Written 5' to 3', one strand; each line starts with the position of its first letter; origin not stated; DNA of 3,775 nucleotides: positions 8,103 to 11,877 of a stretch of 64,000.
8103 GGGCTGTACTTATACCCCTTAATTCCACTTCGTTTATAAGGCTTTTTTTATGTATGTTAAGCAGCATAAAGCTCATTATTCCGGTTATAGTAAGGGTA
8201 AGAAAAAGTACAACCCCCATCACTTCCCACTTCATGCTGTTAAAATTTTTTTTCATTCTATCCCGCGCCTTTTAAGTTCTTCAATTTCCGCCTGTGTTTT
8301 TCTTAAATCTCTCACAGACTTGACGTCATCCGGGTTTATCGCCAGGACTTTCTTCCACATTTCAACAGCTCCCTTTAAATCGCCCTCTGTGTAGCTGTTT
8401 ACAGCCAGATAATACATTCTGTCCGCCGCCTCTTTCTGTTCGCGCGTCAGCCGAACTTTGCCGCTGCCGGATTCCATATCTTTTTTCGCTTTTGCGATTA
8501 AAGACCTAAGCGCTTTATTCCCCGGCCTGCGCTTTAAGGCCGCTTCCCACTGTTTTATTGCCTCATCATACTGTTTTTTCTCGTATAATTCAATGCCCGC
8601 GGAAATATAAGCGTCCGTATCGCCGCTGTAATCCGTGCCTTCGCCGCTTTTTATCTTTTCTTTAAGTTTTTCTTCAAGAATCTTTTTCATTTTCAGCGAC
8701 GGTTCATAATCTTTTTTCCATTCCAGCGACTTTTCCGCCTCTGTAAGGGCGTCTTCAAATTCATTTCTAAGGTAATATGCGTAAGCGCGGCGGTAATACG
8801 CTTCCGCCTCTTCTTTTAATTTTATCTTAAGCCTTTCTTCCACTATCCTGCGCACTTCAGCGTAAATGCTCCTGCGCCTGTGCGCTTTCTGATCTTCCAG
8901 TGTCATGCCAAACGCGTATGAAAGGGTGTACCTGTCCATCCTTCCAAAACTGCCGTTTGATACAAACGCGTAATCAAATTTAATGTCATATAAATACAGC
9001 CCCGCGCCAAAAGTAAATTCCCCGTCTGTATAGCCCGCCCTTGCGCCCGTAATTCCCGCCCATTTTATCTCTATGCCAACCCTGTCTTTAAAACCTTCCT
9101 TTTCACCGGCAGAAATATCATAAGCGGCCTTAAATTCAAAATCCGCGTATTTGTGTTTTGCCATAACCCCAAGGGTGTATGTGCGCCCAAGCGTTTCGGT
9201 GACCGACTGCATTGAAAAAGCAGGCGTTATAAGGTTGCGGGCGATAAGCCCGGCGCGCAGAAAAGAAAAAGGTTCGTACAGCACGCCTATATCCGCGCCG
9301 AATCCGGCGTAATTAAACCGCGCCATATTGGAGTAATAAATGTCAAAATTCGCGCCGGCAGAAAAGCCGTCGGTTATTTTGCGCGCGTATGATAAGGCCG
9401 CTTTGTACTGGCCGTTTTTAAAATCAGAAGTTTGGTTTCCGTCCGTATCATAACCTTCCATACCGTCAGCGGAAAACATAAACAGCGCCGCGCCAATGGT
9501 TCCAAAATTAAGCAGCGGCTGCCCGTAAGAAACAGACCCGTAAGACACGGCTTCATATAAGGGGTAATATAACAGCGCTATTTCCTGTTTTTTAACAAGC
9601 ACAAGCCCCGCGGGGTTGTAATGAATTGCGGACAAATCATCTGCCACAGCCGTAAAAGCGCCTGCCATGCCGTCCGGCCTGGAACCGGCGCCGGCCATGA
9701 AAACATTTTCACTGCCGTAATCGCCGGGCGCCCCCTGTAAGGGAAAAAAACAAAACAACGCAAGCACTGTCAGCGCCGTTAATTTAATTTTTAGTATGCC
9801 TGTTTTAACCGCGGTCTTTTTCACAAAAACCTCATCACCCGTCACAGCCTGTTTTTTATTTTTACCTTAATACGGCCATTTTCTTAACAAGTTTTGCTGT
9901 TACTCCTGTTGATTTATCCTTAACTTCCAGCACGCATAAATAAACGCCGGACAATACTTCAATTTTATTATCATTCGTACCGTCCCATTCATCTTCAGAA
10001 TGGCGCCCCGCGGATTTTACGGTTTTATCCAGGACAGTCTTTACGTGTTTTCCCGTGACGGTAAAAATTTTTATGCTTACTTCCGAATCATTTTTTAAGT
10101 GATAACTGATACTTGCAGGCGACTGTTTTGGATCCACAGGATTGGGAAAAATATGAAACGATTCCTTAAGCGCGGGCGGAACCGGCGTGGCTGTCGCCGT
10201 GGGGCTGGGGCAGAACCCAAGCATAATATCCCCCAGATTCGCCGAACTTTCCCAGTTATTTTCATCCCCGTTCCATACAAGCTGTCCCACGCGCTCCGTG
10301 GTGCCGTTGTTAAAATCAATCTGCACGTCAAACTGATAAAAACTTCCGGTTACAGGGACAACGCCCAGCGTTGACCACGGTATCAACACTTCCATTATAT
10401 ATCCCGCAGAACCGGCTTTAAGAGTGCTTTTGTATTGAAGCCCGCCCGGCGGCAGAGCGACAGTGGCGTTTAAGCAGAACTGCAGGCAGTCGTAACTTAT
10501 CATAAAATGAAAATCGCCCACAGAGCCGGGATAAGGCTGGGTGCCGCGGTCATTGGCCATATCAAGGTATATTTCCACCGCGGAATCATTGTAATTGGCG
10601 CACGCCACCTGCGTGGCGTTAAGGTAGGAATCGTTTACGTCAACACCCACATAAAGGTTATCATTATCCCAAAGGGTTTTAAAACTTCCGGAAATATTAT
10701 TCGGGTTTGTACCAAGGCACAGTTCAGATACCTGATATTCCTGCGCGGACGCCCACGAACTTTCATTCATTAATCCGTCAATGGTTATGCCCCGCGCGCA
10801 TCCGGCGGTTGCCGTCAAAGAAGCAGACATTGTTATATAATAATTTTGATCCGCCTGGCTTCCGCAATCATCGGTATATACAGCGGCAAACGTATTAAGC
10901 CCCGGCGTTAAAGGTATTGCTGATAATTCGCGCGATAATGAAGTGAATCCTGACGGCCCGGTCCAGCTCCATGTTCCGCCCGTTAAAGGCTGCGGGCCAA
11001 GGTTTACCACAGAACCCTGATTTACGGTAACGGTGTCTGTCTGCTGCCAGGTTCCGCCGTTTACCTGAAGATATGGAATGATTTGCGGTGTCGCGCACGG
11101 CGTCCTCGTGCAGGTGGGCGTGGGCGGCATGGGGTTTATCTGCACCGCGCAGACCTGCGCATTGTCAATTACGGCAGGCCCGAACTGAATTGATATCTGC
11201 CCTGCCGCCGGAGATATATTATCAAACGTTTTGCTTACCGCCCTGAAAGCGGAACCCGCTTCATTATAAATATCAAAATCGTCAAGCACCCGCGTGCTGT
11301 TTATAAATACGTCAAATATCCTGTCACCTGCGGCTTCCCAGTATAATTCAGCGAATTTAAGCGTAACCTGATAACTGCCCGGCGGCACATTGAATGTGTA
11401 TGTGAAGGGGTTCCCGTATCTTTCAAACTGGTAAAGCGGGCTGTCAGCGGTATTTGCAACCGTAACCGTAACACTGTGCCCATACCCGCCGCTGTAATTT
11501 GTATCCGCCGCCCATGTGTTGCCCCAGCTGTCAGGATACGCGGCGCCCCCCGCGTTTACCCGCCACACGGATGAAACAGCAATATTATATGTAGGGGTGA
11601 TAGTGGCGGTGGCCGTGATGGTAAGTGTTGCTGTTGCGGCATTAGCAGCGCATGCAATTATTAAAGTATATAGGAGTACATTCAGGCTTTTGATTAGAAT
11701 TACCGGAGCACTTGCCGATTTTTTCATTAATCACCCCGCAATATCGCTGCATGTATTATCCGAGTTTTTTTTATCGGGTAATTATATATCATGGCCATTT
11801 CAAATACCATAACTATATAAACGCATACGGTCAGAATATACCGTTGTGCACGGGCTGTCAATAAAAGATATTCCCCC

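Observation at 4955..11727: Candidate trans-envelope carbohydrate-sensing cascade: malectin/CBM9 protein, PorV-TPR barrel, HAMP-PP2C, STAS, anti-sigma, LacI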

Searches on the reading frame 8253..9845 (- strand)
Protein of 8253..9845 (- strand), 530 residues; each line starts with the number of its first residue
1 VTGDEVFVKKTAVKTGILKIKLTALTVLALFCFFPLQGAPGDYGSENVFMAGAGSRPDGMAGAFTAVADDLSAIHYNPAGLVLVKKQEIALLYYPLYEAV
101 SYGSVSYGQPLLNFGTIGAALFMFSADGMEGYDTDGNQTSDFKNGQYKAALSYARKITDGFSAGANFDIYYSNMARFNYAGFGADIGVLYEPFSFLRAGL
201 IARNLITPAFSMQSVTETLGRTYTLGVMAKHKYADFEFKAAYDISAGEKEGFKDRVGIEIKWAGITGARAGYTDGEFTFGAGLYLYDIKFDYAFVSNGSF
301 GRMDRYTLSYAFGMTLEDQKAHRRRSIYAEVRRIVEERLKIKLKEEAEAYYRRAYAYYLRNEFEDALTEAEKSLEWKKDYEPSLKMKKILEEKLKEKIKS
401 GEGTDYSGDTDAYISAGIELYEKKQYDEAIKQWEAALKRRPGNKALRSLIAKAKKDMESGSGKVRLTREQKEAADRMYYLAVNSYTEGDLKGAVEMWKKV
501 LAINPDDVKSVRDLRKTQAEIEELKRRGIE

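Call 4: search_protein_families(library=pfam, proteins=[window:8253-9845:-], max_evalue=0.01)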
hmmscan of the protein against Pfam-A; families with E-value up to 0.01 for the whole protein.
window:8253-9845:- (530 aa): 18 families
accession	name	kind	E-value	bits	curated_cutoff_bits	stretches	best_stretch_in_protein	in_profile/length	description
PF07719.23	TPR_2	-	6.2e-15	54.5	27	2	411-443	2-34/34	Tetratricopeptide repeat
PF00515.34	TPR_1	-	2.4e-11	43.4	27.8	2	411-443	2-34/34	Tetratricopeptide repeat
PF14559.12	TPR_19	-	6.2e-09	36.5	25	0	420-453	1-34/68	Tetratricopeptide repeat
PF13414.12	TPR_11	-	7.2e-09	35.6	26.8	1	419-451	3-35/42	TPR repeat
PF13428.12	TPR_14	-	3.4e-07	30.7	23.5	0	412-452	3-43/44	Tetratricopeptide repeat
PF13432.12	TPR_16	-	5.4e-07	30.4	32.7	0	416-449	3-36/65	Tetratricopeptide repeat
PF13729.12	TraF_2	-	8.6e-07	28.9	25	1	177-225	191-242/264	F plasmid transfer operon, TraF, protein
PF03687.19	UPF0164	-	2.3e-06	27.1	21.4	1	49-186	44-160/325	Uncharacterised protein family (UPF0164)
PF23914.1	TPR_CcmH_CycH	-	4e-06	27.2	42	0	466-507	113-154/158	Cytochrome c-type biogenesis protein H TPR domain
PF13174.12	TPR_6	-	6.6e-05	23.7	26.3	0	348-369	1-22/33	Tetratricopeptide repeat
PF03349.22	Toluene_X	-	0.0004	19.4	29.7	1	60-177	25-122/421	Outer membrane protein transport protein (OMPP1/FadL/TodX)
PF13424.12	TPR_12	-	0.001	19.7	30.1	0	326-378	24-76/77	Tetratricopeptide repeat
PF12895.13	ANAPC3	-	0.0011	19.6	27.2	0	339-373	15-49/82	Anaphase-promoting complex, cyclosome, subunit 3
PF13181.12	TPR_8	-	0.0013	19.2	25.7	0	347-379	1-33/34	Tetratricopeptide repeat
PF14853.12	Fis1_TPR_C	-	0.003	18.2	25.3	0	476-507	3-34/53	Fis1 C-terminal tetratricopeptide repeat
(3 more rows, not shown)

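Call 5: search_protein_families(library=ncbifam, proteins=[window:8253-9845:-], max_evalue=0.01)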
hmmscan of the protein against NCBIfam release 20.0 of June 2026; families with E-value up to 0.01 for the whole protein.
window:8253-9845:- (530 aa): 12 families
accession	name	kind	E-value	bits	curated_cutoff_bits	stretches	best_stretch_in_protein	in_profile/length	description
NF033709.1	PorV_fam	subfamily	3.1e-27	96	90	1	52-312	10-326/326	PorV/PorQ family protein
NF033711.1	T9SS_PorQ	equivalog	7.2e-20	71.3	220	1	63-240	44-222/335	type IX secretion system protein PorQ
NF052325.1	PorVQ2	equivalog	6.8e-16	58.1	325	1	47-211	27-203/354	putative type IX sorting system protein PorV2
NF033710.1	T9SS_OM_PorV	equivalog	8e-08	31.9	250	1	53-189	33-181/367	type IX secretion system outer membrane channel protein PorV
NF040959.1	MamA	equivalog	1.5e-06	27.8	200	1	467-512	64-109/204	magnetosome protein MamA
TIGR02917.1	PEP_TPR_lipo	equivalog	1.7e-06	26.2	312.2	0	345-443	633-736/899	XrtA/PEP-CTERM system TPR-repeat protein PrsT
TIGR02521.1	type_IV_pilW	equivalog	0.00039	20.1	154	0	340-439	24-128/234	type IV pilus biogenesis/stability protein PilW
TIGR03939.1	PGA_TPR_OMP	equivalog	0.00083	17.7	366.65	1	423-519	99-199/800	poly-beta-1,6 N-acetyl-D-glucosamine export porin PgaA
NF033758.1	gliding_GltE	equivalog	0.003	16.6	225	0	479-512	125-158/411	adventurous gliding motility TPR repeat lipoprotein GltE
NF033762.1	social_mot_Tgl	equivalog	0.0032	16.8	225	0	462-508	20-65/252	social motility TPR repeat lipoprotein Tgl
TIGR02795.1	tol_pal_ybgF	equivalog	0.005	17.4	90.1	0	411-444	40-74/119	tol-pal system protein YbgF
NF047558.1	TPR_END_plus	domain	0.0058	16.5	32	0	349-380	1-32/56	TPR end-of-group domain-containing protein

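Call 54: find_homologous_proteins(query=window:8253-9845:-, max_evalue=1e-10)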
Query window:8253-9845:- (530 aa): 108 proteins with E <= 1e-10 among 8000 candidates.
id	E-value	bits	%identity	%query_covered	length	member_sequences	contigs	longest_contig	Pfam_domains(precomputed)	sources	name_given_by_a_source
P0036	0.0e+0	1173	100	100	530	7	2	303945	PF14559.13,PF03687.21,PF23914.2,PF13414.13,PF13729.13,PF00515.35,PF13432.13,PF13428.13,PF07719.24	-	-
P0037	1.4e-265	900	79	97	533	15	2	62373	PF14559.13,PF13414.13,PF13729.13,PF00515.35,PF07719.24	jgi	-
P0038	9.5e-248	841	72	98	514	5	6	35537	PF14559.13,PF03687.21,PF23914.2,PF13729.13,PF00515.35,PF23558.2,PF13432.13,PF07719.24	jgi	-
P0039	1.8e-235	801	69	97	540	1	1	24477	PF03687.21,PF14853.13,PF23914.2,PF13414.13,PF13729.13,PF23558.2,PF13428.13,PF14559.13,PF00515.35,PF13432.13,PF13181.13,PF07719.24,PF13174.13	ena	-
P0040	1.1e-233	795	70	95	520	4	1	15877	PF14559.13,PF03687.21,PF14853.13,PF13414.13,PF00515.35,PF23558.2,PF13428.13,PF07719.24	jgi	jgi:tetratricopeptide (TPR) repeat protein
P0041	1.1e-232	792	72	93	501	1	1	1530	PF14559.13,PF03687.21,PF14853.13,PF13414.13,PF13729.13,PF00515.35,PF13432.13,PF13428.13,PF13181.13,PF07719.24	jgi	jgi:tetratricopeptide (TPR) repeat protein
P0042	4.6e-231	786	69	96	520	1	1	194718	PF14559.13,PF03687.21,PF14853.13,PF13414.13,PF00515.35,PF13432.13,PF13428.13,PF07719.24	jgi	jgi:tetratricopeptide (TPR) repeat protein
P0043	1.8e-229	781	68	98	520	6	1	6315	PF14559.13,PF03687.21,PF14853.13,PF13414.13,PF13729.13,PF00515.35,PF13432.13,PF13428.13,PF13181.13,PF07719.24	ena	-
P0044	6.5e-229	779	68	96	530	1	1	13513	PF14559.13,PF14853.13,PF23914.2,PF13414.13,PF00515.35,PF23558.2,PF13432.13,PF13428.13,PF13181.13,PF07719.24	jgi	-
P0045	5.8e-227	773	68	98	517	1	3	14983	PF03687.21,PF13414.13,PF00515.35,PF07719.24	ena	-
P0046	7.5e-226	769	72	91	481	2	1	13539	PF14559.13,PF14853.13,PF13414.13,PF00515.35,PF23558.2,PF07719.24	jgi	jgi:tetratricopeptide (TPR) repeat protein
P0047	1.8e-225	768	68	95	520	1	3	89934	PF14559.13,PF14853.13,PF13414.13,PF13729.13,PF00515.35,PF13432.13,PF13428.13,PF07719.24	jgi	jgi:tetratricopeptide (TPR) repeat protein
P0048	2.4e-225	767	69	93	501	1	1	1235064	PF14559.13,PF03687.21,PF14853.13,PF13414.13,PF00515.35,PF13428.13,PF07719.24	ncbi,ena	-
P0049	3.1e-222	757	67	95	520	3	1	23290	PF03687.21,PF14853.13,PF23914.2,PF13414.13,PF13729.13,PF23558.2,PF13428.13,PF14559.13,PF00515.35,PF13432.13,PF13181.13,PF07719.24,PF13174.13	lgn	-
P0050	3.1e-220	751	65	96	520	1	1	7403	PF14559.13,PF03687.21,PF14853.13,PF13414.13,PF00515.35,PF13432.13,PF13428.13,PF07719.24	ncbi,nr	ncbi:MAG: PorV/PorQ family protein [Spirochaetia bacterium]|nr:PorV/PorQ family protein [Spirochaeti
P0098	9.6e-17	79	23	96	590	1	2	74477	PF03687.21,PF03349.23,PF07719.24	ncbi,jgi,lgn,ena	jgi:hypothetical protein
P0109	5.4e-15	74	25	84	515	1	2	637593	PF03687.21,PF23914.2,PF13414.13,PF00515.35,PF13432.13,PF13181.13,PF07719.24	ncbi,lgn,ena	-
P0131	3.9e-12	64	27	64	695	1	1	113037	PF13414.13,PF03349.23,PF00515.35,PF07719.24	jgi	jgi:tetratricopeptide (TPR) repeat protein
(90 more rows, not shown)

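Call 57: find_encoding_contigs(protein=P0109, flank=7000, max_places=1)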
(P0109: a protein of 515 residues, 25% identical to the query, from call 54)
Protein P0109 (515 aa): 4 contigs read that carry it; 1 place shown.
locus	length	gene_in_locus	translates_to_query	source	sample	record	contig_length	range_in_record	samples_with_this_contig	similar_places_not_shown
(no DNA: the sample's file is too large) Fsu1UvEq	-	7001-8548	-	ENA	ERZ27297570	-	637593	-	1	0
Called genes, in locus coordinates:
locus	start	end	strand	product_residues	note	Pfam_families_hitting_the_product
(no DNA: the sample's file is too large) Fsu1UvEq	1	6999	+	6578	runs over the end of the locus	PF13964:Beta-prop_Calicin, PF24681:Kelch_KLHDC2_KLHL20_DRC7, PF24981:Beta-prop_ATRN-LZTR1, PF13964:Beta-prop_Calicin, PF25210:Kelch_FKB95, PF01344:Kelch_1, PF13964:Beta-prop_Calicin, PF24681:Kelch_KLHDC2_KLHL20_DRC7, +71 more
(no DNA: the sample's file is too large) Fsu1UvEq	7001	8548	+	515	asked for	PF03687:UPF0164 (weak), PF13414:TPR_11 (faint), PF23914:TPR_CcmH_CycH (faint), PF13432:TPR_16 (weak), PF00515:TPR_1 (weak), PF07719:TPR_2 (weak), PF13181:TPR_8 (weak)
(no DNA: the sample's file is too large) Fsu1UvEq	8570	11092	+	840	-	PF00512:HisKA, PF02518:HATPase_c, PF08345:YscJ_FliF_C (faint), PF14841:FliG_M, PF01706:FliG_C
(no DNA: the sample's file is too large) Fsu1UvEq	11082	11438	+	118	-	-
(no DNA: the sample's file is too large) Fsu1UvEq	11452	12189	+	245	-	PF01618:MotA_ExbB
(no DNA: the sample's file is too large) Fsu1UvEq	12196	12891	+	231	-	PF13677:MotB_plug, PF00691:OmpA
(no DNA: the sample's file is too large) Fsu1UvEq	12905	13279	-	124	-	PF00072:Response_reg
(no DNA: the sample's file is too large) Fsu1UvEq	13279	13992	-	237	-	PF00486:Trans_reg_C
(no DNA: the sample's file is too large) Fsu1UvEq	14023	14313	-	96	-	-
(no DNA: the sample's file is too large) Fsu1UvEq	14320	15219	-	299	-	PF00892:EamA, PF03151:TPT (faint), PF00892:EamA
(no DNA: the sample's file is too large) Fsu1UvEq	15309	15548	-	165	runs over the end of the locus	PF00076:RRM_1, PF28441:RRM_11 (weak)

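Call 58: find_encoding_contigs(protein=P0098, flank=7000, max_places=1)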
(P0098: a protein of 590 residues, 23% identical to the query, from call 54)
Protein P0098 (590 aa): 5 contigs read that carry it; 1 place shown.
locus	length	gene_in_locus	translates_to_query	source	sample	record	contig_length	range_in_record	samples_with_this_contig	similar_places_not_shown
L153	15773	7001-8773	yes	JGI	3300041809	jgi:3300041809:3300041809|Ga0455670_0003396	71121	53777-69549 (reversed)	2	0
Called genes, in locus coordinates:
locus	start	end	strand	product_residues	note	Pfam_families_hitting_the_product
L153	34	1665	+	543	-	PF08787:Alginate_lyase2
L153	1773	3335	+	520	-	PF00672:HAMP, PF00211:Guanylate_cyc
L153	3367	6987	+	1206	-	PF18962:Por_Secre_tail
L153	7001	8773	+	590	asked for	PF03349:Toluene_X (faint), PF03687:UPF0164 (weak), PF07719:TPR_2 (faint)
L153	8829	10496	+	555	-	-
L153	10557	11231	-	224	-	-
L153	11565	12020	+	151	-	PF05130:FlgN (weak)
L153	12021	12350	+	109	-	-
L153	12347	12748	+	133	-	PF00460:Flg_bb_rod, PF06429:Flg_bbr_C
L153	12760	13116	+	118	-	PF02049:FliE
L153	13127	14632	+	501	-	-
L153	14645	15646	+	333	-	PF03448:MgtE_N (faint), PF14842:FliG_N, PF14841:FliG_M, PF01706:FliG_C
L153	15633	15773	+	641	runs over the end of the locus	PF02108:FliH, PF00006:ATP-synt_ab, PF18269:T3SS_ATPase_C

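Call 59: find_encoding_contigs(protein=P0131, flank=7000, max_places=1)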
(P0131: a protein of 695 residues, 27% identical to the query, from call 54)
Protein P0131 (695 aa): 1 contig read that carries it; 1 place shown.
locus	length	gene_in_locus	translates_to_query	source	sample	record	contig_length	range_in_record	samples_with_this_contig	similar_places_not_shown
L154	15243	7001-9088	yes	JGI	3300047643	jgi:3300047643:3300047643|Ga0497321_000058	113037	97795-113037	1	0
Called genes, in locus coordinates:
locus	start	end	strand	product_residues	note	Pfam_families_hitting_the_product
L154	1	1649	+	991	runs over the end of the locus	PF00270:DEAD, PF04851:ResIII (weak), PF00271:Helicase_C, PF22982:WHD_HRQ1, PF09369:MZB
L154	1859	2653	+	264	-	PF08668:HDOD, PF01966:HD (weak)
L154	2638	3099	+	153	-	PF00072:Response_reg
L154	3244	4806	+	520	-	-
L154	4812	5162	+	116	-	-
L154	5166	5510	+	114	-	-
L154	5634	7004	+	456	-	PF13860:FlgD_ig (faint)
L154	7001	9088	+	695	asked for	PF00515:TPR_1 (faint), PF03349:Toluene_X (faint), PF07719:TPR_2 (faint), PF13414:TPR_11 (faint)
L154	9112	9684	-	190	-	-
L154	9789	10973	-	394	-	PF01142:TruD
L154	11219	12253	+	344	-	PF21760:SecD_1st, PF22599:SecDF_P1_head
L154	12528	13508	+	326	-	-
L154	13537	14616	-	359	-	-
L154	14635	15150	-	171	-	-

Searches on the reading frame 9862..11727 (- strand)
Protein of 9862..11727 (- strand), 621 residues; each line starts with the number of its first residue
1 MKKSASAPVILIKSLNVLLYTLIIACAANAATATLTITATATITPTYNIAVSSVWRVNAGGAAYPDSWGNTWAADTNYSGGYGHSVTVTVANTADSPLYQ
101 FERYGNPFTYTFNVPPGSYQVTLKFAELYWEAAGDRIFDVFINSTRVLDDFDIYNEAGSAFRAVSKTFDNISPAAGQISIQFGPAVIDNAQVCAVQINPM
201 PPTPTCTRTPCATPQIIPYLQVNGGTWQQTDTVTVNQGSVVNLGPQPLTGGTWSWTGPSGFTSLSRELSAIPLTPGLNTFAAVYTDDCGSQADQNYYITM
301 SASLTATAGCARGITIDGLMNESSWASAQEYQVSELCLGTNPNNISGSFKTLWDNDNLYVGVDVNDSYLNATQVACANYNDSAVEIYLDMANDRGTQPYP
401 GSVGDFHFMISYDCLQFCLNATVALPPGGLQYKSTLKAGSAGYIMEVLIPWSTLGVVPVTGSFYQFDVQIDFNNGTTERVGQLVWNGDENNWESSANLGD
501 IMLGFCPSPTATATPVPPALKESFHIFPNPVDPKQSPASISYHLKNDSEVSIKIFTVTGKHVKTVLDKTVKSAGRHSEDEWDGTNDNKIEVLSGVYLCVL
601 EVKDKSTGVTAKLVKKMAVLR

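Call 4: search_protein_families(library=pfam, proteins=[window:9862-11727:-], max_evalue=0.01)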
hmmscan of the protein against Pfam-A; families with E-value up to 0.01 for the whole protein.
window:9862-11727:- (621 aa): 4 families
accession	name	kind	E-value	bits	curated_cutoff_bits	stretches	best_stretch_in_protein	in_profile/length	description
PF11721.14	Malectin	-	7.9e-30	104.4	23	1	54-185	2-142/163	Malectin domain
PF06452.16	CBM9_1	-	7.6e-28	98.1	23.4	1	316-503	1-182/185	Carbohydrate family 9 binding domain-like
PF13860.13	FlgD_ig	-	0.00011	22.6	27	1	535-601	9-74/79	FlgD Ig-like domain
PF18962.6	Por_Secre_tail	-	0.0057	17.4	27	0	526-605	1-67/75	Secretion system C-terminal sorting domain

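Call 5: search_protein_families(library=ncbifam, proteins=[window:9862-11727:-], max_evalue=0.01)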
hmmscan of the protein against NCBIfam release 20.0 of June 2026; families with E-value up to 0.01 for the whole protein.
window:9862-11727:- (621 aa): 6 families
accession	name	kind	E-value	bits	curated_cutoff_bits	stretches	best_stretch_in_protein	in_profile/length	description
NF049877.1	GlucurArabfur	equivalog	6.4e-15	53.8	1800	1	54-201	1060-1232/1400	beta-d-glucuronidase/beta-L-arabinofuranosidase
NF033707.1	T9SS_sortase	equivalog_domain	1.2e-09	36.4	420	1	523-619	998-1094/1095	type IX secretion system sortase PorU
NF052323.1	T9SSA_dep_M6i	equivalog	9.8e-08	30.4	600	1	526-620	960-1042/1043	T9SS-dependent M6-like inactivated metalloprotease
NF052228.1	T9SS_PorZ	equivalog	8.9e-07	27.7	260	1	513-613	663-753/757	type IX secretion system anionic LPS delivery protein PorZ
TIGR04183.1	Por_Secre_tail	domain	1.3e-05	25.1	23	1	526-616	1-72/72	T9SS type A sorting domain-containing protein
NF009276.0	PRK12633.1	equivalog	0.0047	16.7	383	0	530-605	109-184/234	flagellar basal body rod modification protein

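Call 75: search_solved_structures(query=window:9862-11727:-, max_evalue=0.001, show_alignments=4)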
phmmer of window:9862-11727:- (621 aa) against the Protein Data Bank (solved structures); distinct sequences matched with E-value up to 0.001: 7.
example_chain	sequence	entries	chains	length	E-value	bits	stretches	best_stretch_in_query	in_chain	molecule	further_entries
2k46_A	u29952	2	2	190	2.3e-15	59.5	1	50-197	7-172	MGC80075 protein | Malectin-A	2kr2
2jwp_A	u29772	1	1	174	2.8e-15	59.2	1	50-197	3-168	Malectin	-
9ikp_A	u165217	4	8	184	7e-15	57.9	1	52-197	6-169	Malectin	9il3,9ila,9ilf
6s7t_I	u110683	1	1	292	1.7e-14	56.7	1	49-197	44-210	Malectin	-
1i82_A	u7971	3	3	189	1.8e-14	56.5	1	315-502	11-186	ENDO-1,4-BETA-XYLANASE A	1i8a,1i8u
7nwn_AAA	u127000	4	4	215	2.3e-08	36.4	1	316-503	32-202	Beta-xylanase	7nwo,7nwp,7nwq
9hhu_A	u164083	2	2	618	1.9e-06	30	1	88-171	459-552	non-specific serine/threonine protein kinase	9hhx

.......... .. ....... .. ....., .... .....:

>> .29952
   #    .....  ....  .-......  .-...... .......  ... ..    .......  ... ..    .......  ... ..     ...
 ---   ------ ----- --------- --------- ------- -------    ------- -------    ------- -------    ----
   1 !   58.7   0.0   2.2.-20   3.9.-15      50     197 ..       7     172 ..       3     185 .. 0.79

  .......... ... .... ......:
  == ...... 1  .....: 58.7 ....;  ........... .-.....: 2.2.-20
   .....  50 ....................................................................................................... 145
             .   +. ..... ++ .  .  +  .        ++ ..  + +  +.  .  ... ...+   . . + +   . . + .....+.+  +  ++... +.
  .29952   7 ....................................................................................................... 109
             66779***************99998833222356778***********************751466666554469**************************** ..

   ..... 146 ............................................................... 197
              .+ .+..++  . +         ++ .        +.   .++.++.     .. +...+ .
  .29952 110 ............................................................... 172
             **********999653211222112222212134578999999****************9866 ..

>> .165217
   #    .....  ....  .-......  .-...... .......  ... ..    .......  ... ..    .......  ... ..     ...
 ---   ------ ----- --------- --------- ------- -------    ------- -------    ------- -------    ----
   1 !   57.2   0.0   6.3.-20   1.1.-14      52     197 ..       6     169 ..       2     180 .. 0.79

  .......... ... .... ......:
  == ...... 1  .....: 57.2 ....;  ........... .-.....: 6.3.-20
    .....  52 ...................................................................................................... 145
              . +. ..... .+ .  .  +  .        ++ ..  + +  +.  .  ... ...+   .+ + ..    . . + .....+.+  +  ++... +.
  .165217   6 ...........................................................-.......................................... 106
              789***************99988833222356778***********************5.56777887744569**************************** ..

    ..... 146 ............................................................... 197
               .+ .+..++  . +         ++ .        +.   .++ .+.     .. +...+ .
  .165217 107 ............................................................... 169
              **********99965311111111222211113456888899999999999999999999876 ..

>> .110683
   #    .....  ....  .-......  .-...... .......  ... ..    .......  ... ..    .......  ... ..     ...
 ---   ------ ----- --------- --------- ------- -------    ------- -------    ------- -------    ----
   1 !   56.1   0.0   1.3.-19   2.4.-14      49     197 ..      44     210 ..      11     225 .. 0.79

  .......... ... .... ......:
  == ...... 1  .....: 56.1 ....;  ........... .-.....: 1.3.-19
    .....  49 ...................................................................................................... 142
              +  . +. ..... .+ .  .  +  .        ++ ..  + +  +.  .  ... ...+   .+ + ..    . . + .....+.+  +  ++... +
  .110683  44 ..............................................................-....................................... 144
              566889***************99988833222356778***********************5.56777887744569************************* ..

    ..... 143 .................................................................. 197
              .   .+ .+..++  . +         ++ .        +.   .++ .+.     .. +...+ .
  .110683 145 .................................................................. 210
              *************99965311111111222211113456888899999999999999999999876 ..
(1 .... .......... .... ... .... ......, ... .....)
